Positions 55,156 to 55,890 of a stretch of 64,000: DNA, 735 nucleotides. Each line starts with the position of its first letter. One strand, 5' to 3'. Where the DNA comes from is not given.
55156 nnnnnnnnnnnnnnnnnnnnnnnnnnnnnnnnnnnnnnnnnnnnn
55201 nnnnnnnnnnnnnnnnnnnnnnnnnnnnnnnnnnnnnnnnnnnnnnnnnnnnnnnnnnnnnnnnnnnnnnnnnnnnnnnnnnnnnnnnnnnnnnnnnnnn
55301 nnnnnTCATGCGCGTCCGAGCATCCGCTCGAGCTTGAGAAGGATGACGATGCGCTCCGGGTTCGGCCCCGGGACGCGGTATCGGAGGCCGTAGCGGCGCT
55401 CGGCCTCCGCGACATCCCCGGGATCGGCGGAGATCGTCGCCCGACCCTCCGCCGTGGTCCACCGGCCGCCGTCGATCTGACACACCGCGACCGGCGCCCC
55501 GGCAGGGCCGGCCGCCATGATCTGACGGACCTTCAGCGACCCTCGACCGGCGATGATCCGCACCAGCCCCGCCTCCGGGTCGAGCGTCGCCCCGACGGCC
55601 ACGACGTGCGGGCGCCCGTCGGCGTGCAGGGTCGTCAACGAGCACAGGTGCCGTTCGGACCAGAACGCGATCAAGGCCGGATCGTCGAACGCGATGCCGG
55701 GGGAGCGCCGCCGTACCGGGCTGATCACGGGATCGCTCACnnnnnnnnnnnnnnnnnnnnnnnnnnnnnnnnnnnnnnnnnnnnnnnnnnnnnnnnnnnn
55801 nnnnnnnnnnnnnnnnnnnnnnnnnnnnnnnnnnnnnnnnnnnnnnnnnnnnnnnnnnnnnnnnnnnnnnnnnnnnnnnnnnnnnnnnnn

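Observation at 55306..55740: PPOX-fold (F420-type) enzyme translationally welded into the cobF-cobL-cobM-cobK operon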

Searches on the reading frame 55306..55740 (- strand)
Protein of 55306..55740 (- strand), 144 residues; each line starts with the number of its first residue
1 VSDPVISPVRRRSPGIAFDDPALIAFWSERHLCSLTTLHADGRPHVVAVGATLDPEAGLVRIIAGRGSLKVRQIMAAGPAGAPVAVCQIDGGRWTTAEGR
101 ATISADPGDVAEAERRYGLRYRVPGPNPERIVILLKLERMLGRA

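Call 7: search_protein_families(library=pfam, proteins=[window:55306-55740:-], max_evalue=0.001)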
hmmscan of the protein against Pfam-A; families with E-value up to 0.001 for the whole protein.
window:55306-55740:- (144 aa): 1 family
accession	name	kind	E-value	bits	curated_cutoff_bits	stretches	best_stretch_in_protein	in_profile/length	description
PF01243.27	PNPOx_N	-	8.8e-11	42.7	28.1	1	22-140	4-116/120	Pyridoxamine 5'-phosphate oxidase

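Call 8: search_protein_families(library=ncbifam, proteins=[window:55306-55740:-], max_evalue=0.001)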
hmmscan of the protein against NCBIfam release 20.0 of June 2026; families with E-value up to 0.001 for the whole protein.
window:55306-55740:- (144 aa): 1 family
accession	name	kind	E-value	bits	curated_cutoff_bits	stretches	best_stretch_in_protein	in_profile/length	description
TIGR03618.1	Rv1155_F420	subfamily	3.1e-18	66.2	79.05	1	25-141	3-126/127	TIGR03618 family F420-dependent PPOX class oxidoreductase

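Call 9: search_solved_structures(query=window:55309-55740:-, max_evalue=0.01, show_alignments=3)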
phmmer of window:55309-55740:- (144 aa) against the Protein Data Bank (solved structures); distinct sequences matched with E-value up to 0.01: 5.
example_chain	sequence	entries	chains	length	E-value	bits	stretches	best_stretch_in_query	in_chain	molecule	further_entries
5jab_A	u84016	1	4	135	1.1e-31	113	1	20-144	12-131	Biliverdin reductase Rv2074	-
2asf_A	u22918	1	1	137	1.1e-31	113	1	20-144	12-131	Hypothetical protein Rv2074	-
4qvb_A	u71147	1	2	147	0.0017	21.6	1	18-105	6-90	Rv1155 protein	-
1w9a_A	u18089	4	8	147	0.0017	21.6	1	18-105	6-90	PUTATIVE PYRIDOXINE/PYRIDOXAMINE 5'-PHOSPHATE OXIDASE | hypothetical protein Rv1155 | PYRIDOXINE 5'-PHOSPHATE OXIDASE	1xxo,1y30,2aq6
6m5y_A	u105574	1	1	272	0.0051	20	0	84-115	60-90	Galectin-1,Galectin-1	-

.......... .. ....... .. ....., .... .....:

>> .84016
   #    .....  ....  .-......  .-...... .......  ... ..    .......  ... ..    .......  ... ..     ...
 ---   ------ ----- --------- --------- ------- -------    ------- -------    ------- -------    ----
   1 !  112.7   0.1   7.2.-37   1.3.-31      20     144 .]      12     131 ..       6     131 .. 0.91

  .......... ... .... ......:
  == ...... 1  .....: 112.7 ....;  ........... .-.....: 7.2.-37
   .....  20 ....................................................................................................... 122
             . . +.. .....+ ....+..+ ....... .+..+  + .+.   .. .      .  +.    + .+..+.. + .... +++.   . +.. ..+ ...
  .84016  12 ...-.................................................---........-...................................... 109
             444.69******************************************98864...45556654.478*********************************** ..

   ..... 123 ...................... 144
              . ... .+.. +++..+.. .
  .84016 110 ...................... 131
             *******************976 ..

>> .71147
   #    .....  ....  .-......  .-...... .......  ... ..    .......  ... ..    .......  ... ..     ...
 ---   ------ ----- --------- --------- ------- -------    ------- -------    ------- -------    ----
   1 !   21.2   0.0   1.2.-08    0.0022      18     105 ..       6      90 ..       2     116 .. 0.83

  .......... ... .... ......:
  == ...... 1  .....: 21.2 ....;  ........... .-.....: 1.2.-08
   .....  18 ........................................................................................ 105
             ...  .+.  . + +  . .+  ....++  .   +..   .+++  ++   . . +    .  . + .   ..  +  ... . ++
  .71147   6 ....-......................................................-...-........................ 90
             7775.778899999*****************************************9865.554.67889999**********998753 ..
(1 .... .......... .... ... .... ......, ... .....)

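Call 11: find_homologous_proteins(query=window:55309-55740:-, max_evalue=0.00001)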
Query window:55309-55740:- (144 aa): 374 proteins with E <= 0.00001 among 696 candidates; the best 120 are listed.
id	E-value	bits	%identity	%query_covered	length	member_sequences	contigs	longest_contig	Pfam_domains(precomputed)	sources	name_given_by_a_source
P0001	5.2e-89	314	100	100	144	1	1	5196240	PF01243.28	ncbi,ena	-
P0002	1.8e-68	247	81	93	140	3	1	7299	PF01243.28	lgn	-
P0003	1.5e-63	231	74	95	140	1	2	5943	PF01243.28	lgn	-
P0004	1.8e-60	221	72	93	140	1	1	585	PF01243.28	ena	-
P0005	3.7e-60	220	72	95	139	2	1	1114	PF01243.28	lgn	-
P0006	4.6e-60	220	75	93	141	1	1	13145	PF01243.28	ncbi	ncbi:MAG: pyridoxamine 5'-phosphate oxidase family protein [Sporichthyaceae bacterium]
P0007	1.7e-58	215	73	94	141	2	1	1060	PF01243.28,PF16242.12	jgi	jgi:PPOX class probable F420-dependent enzyme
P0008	1.9e-57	211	77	83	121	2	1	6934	PF01243.28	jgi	jgi:PPOX class probable F420-dependent enzyme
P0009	4.1e-56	207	72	89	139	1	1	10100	PF01243.28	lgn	-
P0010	9.6e-56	206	67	95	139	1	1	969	PF01243.28,PF16242.12,PF12900.14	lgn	-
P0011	1.0e-55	206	70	92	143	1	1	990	PF01243.28,PF16242.12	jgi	jgi:PPOX class probable F420-dependent enzyme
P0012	2.0e-55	205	72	93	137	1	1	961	PF01243.28,PF16242.12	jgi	jgi:PPOX class probable F420-dependent enzyme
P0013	2.9e-55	204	72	92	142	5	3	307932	PF01243.28,PF16242.12,PF12900.14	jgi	jgi:PPOX class probable F420-dependent enzyme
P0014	3.0e-55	204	72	94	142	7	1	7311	PF01243.28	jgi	jgi:PPOX class probable F420-dependent enzyme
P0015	5.5e-55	203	76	85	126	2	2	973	PF01243.28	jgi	-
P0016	1.7e-54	202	65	99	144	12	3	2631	PF01243.28,PF12900.14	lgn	-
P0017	2.8e-54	201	75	85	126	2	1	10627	PF01243.28,PF16242.12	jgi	-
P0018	2.9e-54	201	75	85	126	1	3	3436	PF01243.28,PF16242.12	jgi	-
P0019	3.1e-54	201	74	85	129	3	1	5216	PF01243.28,PF16242.12,PF12900.14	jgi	jgi:PPOX class probable F420-dependent enzyme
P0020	3.3e-54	201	69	92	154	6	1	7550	PF01243.28,PF16242.12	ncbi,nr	ncbi:MAG TPA: pyridoxamine 5'-phosphate oxidase family protein, partial [Sporichthyaceae bacterium]|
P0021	3.7e-54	200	68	94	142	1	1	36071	PF01243.28,PF16242.12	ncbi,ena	-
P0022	1.0e-53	199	75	83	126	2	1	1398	PF01243.28,PF16242.12,PF12900.14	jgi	jgi:PPOX class probable F420-dependent enzyme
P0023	1.2e-53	199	69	94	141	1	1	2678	PF01243.28,PF16242.12,PF12900.14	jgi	jgi:PPOX class probable F420-dependent enzyme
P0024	1.5e-53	199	66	95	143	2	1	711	PF01243.28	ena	-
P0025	1.7e-53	198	75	82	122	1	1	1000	PF01243.28,PF16242.12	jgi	jgi:PPOX class probable F420-dependent enzyme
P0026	2.3e-53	198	71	87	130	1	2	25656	PF01243.28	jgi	jgi:PPOX class probable F420-dependent enzyme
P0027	4.0e-53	197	69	93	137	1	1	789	PF01243.28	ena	-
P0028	7.8e-53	196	67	93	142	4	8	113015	PF01243.28,PF16242.12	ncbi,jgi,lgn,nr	ncbi:MAG TPA: TIGR03618 family F420-dependent PPOX class oxidoreductase [Sporichthyaceae bacterium]|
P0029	1.2e-52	196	68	93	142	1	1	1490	PF01243.28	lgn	-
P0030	3.8e-52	194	67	93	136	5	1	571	PF01243.28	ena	-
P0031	5.1e-52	194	66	93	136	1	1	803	PF01243.28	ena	-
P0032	5.2e-52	194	74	85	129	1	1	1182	PF01243.28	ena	-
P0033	1.4e-51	192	65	97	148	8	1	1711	PF01243.28,PF12900.14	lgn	-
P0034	1.5e-51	192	66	93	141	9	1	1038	PF01243.28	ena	-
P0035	1.5e-51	192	65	93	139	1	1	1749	PF01243.28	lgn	-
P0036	1.9e-51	192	71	86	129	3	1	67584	PF01243.28,PF16242.12,PF12900.14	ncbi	ncbi:MAG TPA: TIGR03618 family F420-dependent PPOX class oxidoreductase [Sporichthyaceae bacterium]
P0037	2.5e-51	191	66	93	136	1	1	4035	PF01243.28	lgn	-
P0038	3.0e-51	191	67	88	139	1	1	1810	PF01243.28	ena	-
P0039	3.5e-51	191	69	85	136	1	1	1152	PF01243.28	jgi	jgi:PPOX class probable F420-dependent enzyme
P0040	4.6e-51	190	70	88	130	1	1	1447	PF01243.28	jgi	jgi:PPOX class probable F420-dependent enzyme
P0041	6.2e-51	190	62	99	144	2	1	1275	PF01243.28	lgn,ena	-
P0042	6.6e-51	190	66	93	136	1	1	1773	PF01243.28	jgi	jgi:PPOX class probable F420-dependent enzyme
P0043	6.6e-51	190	70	87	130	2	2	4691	PF01243.28,PF12900.14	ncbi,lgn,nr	ncbi:MAG: TIGR03618 family F420-dependent PPOX class oxidoreductase [Sporichthya sp.]|nr:TIGR03618 f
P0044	7.1e-51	190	64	93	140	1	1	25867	PF01243.28,PF16242.12,PF12900.14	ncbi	ncbi:MAG: pyridoxamine 5'-phosphate oxidase family protein [Sporichthyaceae bacterium]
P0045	7.2e-51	190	69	88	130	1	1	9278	PF01243.28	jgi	jgi:PPOX class probable F420-dependent enzyme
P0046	8.0e-51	190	62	98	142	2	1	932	PF01243.28,PF16242.12,PF12900.14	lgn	-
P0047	2.5e-50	188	64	97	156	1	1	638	PF01243.28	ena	-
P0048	2.6e-50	188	66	93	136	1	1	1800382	PF01243.28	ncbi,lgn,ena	-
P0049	2.7e-50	188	65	92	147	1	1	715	PF01243.28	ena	-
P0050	3.3e-50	188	65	92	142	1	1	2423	PF01243.28,PF16242.12,PF12900.14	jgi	jgi:F420H(2)-dependent biliverdin reductase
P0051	4.0e-50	187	65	88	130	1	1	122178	PF01243.28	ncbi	ncbi:MAG: pyridoxamine 5'-phosphate oxidase family protein [Sporichthyaceae bacterium]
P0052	4.4e-50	187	69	85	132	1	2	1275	PF01243.28,PF16242.12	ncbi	-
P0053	4.6e-50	187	65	94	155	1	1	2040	PF01243.28,PF16242.12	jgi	jgi:PPOX class probable F420-dependent enzyme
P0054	4.6e-50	187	67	87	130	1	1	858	PF01243.28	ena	-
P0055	7.1e-50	187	68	87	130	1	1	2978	PF01243.28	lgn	-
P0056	7.4e-50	187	67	87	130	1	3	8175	PF01243.28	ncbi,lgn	-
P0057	9.6e-50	186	66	89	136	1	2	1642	PF01243.28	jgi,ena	jgi:PPOX class probable F420-dependent enzyme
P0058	1.0e-49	186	64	93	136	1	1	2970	PF01243.28,PF12900.14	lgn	-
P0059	1.2e-49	186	64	92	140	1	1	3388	PF01243.28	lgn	-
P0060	1.5e-49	186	72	82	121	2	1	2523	PF01243.28,PF16242.12,PF12900.14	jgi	jgi:PPOX class probable F420-dependent enzyme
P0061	1.9e-49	185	65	88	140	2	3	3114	PF01243.28,PF12900.14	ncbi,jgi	jgi:PPOX class probable F420-dependent enzyme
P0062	2.0e-49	185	66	88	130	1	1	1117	PF01243.28,PF16242.12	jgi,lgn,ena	jgi:PPOX class probable F420-dependent enzyme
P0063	2.3e-49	185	65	88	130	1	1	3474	PF01243.28,PF12900.14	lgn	-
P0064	3.1e-49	185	69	87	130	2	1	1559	PF01243.28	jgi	jgi:PPOX class probable F420-dependent enzyme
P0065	3.5e-49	184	70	87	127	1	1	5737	PF01243.28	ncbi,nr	ncbi:MAG TPA: TIGR03618 family F420-dependent PPOX class oxidoreductase [Sporichthya sp.]|nr:TIGR036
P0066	4.6e-49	184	63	93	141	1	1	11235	PF01243.28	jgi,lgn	-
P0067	4.7e-49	184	67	87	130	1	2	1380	PF01243.28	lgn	-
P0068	4.9e-49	184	67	85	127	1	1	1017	PF01243.28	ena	-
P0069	5.6e-49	184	67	85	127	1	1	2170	PF01243.28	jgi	jgi:PPOX class probable F420-dependent enzyme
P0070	6.6e-49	183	65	88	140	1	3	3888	PF01243.28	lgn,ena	-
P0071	8.8e-49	183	66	92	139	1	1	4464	PF01243.28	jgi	jgi:PPOX class probable F420-dependent enzyme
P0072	1.2e-48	183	65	88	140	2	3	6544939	PF01243.28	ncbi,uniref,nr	ncbi:TIGR03618 family F420-dependent PPOX class oxidoreductase [Spirilliplanes yamanashiensis]|unire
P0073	1.3e-48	183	66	87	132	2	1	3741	PF01243.28,PF16242.12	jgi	jgi:PPOX class probable F420-dependent enzyme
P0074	2.4e-48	182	63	89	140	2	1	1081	PF01243.28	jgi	jgi:PPOX class probable F420-dependent enzyme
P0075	2.8e-48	181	68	85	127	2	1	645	PF01243.28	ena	-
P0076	4.7e-48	181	66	85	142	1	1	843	PF01243.28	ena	-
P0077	4.8e-48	181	65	87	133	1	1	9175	PF01243.28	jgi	jgi:PPOX class probable F420-dependent enzyme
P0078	4.8e-48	181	66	88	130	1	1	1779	PF01243.28,PF16242.12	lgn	-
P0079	4.8e-48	181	64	87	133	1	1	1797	PF01243.28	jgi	jgi:PPOX class probable F420-dependent enzyme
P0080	1.2e-47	179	66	87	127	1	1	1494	PF01243.28,PF12900.14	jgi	jgi:PPOX class probable F420-dependent enzyme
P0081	1.2e-47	179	67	88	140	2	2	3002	PF01243.28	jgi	jgi:PPOX class probable F420-dependent enzyme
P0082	2.4e-47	178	65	87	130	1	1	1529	PF01243.28,PF12900.14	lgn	-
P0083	3.2e-47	178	64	89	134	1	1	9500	PF01243.28,PF16242.12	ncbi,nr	ncbi:MAG TPA: TIGR03618 family F420-dependent PPOX class oxidoreductase [Actinoplanes sp.]|nr:TIGR03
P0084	3.8e-47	178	66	85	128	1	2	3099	PF01243.28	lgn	-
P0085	3.9e-47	178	66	83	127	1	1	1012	PF01243.28,PF12900.14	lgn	-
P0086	4.4e-47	178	66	85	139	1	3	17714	PF01243.28,PF16242.12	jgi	jgi:PPOX class probable F420-dependent enzyme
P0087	7.5e-47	177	64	90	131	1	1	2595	PF01243.28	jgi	jgi:PPOX class probable F420-dependent enzyme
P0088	6.6e-46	174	68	81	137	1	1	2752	PF01243.28,PF16242.12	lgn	-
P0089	3.3e-45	171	60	94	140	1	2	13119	PF01243.28,PF16242.12,PF12900.14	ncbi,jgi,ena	jgi:PPOX class probable F420-dependent enzyme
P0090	4.8e-45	171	66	76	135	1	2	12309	PF01243.28,PF16242.12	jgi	jgi:PPOX class probable F420-dependent enzyme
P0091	5.1e-45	171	62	92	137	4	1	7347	PF01243.28,PF12900.14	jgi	jgi:PPOX class probable F420-dependent enzyme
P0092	5.6e-45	171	65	88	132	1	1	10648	PF01243.28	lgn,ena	-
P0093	5.7e-45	171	60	89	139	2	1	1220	PF01243.28,PF16242.12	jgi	jgi:PPOX class probable F420-dependent enzyme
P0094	1.0e-44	170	65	85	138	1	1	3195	PF01243.28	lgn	-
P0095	1.1e-44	170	59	92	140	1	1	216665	PF01243.28,PF16242.12,PF12900.14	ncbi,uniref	ncbi:TIGR03618 family F420-dependent PPOX class oxidoreductase [Planosporangium sp. 12N6]|uniref:TIG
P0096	2.2e-44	169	64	86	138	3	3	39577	PF01243.28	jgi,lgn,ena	-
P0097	2.9e-44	168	62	86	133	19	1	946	PF01243.28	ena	-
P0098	3.1e-44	168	59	92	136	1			PF01243.28,PF16242.12,PF12900.14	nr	nr:TIGR03618 family F420-dependent PPOX class oxidoreductase [Micromonospora sp. DSM 115978]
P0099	3.7e-44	168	62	85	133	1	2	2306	PF01243.28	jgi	jgi:PPOX class probable F420-dependent enzyme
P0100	5.3e-44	168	63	85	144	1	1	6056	PF01243.28,PF12900.14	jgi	jgi:F420H(2)-dependent biliverdin reductase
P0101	5.6e-44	167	62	90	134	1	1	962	PF01243.28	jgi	jgi:PPOX class probable F420-dependent enzyme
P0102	7.4e-44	167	63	85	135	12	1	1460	PF01243.28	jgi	jgi:PPOX class probable F420-dependent enzyme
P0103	7.7e-44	167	70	74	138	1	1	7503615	PF01243.28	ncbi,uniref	ncbi:pyridoxamine 5'-phosphate oxidase family protein [Krasilnikovia sp. M28-CT-15]|uniref:pyridoxam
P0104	1.3e-43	166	60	86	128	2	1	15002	PF01243.28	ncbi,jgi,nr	ncbi:MAG TPA: TIGR03618 family F420-dependent PPOX class oxidoreductase [Pseudonocardia sp.]|jgi:PPO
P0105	1.5e-43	166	63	85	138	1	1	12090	PF01243.28,PF16242.12,PF12900.14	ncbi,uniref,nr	ncbi:pyridoxamine 5'-phosphate oxidase family protein [Micromonospora echinofusca]|uniref:TIGR03618 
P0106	2.3e-43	166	57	98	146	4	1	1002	PF01243.28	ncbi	-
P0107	2.3e-43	165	60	86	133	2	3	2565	PF01243.28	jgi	-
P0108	2.7e-43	165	55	95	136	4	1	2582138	PF01243.28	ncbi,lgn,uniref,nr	ncbi:Pyridoxamine 5'-phosphate oxidase [Actinomadura rubteroloni]|uniref:Pyridoxamine 5'-phosphate o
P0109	3.1e-43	165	62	86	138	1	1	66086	PF01243.28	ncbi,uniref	ncbi:TIGR03618 family F420-dependent PPOX class oxidoreductase [Streptomyces thermocarboxydovorans]|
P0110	4.4e-43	165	62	85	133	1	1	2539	PF01243.28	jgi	jgi:PPOX class probable F420-dependent enzyme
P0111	5.2e-43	164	62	88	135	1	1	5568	PF01243.28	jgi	jgi:F420H(2)-dependent biliverdin reductase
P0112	6.0e-43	164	62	85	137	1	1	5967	PF01243.28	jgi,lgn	jgi:PPOX class probable F420-dependent enzyme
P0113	6.3e-43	164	64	85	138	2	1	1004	PF01243.28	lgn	-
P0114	6.4e-43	164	61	86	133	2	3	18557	PF01243.28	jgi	jgi:PPOX class probable F420-dependent enzyme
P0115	7.2e-43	164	63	83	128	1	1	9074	PF01243.28,PF16242.12,PF12900.14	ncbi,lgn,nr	ncbi:MAG TPA: TIGR03618 family F420-dependent PPOX class oxidoreductase [Pilimelia sp.]|nr:TIGR03618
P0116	8.5e-43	164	58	90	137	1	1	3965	PF01243.28,PF16242.12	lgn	-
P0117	1.7e-42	163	60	88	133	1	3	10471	PF01243.28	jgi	jgi:F420H(2)-dependent biliverdin reductase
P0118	1.8e-42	163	60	86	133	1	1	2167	PF01243.28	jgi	jgi:PPOX class probable F420-dependent enzyme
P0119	3.0e-42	162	62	86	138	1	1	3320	PF01243.28,PF16242.12,PF12900.14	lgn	-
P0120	3.5e-42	162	59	88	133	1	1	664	PF01243.28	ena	-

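Call 16: find_related_loci(query=A1, collection=genome_contigs, flank=8000)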
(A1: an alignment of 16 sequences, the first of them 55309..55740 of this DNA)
Query A1 (144 aa) in genome_contigs; peptide patterns used: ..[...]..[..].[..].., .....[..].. (x = any residue, [..] = any of these).
600 stretches matched a pattern (row limit reached: there are more); 564 encode a relative of the query (tblastn E <= 1e-3); the best 80 are kept; 80 distinct loci.
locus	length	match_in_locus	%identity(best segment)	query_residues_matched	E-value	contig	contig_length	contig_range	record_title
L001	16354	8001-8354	63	25-142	1e-47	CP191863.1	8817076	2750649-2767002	Actinosynnema sp. CA-248983 chromosome, complete genome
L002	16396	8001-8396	58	8-143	2e-47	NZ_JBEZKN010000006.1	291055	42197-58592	Streptomyces sp. NPDC048404 NPDC048404_96_F10.ctg-0006, whole genome shotgun sequence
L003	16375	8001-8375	62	20-143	1e-46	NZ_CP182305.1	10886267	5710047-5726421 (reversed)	Streptomyces ipomoeae strain NRRL_B-12321 chromosome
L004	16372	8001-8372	62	20-142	2e-46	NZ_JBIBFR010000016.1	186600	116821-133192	Streptomyces sp. NPDC008313 NPDC008313_170_C7.ctg-0016, whole genome shotgun sequence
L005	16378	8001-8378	61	20-144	2e-46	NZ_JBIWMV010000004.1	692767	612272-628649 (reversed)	Streptomyces sp. NPDC101776 NPDC101776_369_D4.ctg-0004, whole genome shotgun sequence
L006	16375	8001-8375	62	20-143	2e-46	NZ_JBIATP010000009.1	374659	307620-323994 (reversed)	Streptomyces sp. NPDC001848 NPDC001848_130_G6.ctg-0009, whole genome shotgun sequence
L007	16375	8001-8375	61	20-143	5e-46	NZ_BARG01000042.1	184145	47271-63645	Streptomyces hokutonensis strain R1-NS-10, whole genome shotgun sequence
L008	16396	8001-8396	59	8-143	6e-46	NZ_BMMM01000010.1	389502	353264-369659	Streptomyces albiflavescens strain CGMCC 4.7111 sequence10, whole genome shotgun sequence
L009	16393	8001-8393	60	14-144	1e-45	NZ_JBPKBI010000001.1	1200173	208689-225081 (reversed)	Yinghuangia sp. YIM S10712 Scaffold1, whole genome shotgun sequence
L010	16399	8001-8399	58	2-137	6e-44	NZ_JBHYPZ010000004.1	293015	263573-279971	Streptomyces sp. NPDC058751 NPDC058751_T42_C10.ctg-0004, whole genome shotgun sequence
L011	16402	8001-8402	66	9-142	2e-45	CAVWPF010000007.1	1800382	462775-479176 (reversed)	MAG: uncultured Actinomycetota bacterium isolate MFD01275.bin.1.285 genome assembly, contig: contig_6974, whole genome s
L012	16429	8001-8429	57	9-141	2e-45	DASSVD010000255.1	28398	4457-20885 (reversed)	MAG TPA_asm: Nocardioidaceae bacterium isolate SMAG_U584 k141_373787, whole genome shotgun sequence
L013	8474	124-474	63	26-142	2e-45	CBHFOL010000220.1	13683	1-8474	MAG TPA_asm: uncultured Saccharothrix sp. isolate SRR16095332_binner12_Refined_10 genome assembly, contig: ERZ27337137.3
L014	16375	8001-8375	63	19-143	3e-45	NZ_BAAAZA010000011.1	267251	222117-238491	Streptomyces lannensis strain JCM 16578 sequence011, whole genome shotgun sequence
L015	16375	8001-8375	63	19-143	3e-45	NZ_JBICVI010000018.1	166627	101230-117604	Streptomyces sp. NPDC048710 NPDC048710_410_C1.ctg-0018, whole genome shotgun sequence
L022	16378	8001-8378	58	16-144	9e-45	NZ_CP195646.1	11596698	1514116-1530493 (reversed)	Actinoplanes sp. HUAS TT8 chromosome, complete genome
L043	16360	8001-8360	59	20-142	1e-43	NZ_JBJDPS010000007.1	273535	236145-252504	Micromonospora sp. NPDC050397 NPDC050397_155_F5.ctg-0007, whole genome shotgun sequence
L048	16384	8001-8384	56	16-143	3e-43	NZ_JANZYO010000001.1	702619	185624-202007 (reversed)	Mumia quercus strain NEAU-365 Scaffold1, whole genome shotgun sequence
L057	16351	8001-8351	60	26-142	8e-43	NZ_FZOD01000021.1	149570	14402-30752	Streptosporangium subroseum strain CGMCC 4.2132, whole genome shotgun sequence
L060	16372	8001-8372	58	21-144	5e-43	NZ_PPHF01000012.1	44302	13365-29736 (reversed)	Amycolatopsis sp. CA-126428 CA-126428_12, whole genome shotgun sequence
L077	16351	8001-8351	61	26-142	1e-42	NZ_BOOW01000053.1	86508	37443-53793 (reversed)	Sinosporangium siamense strain NBRC 109515 sequence53, whole genome shotgun sequence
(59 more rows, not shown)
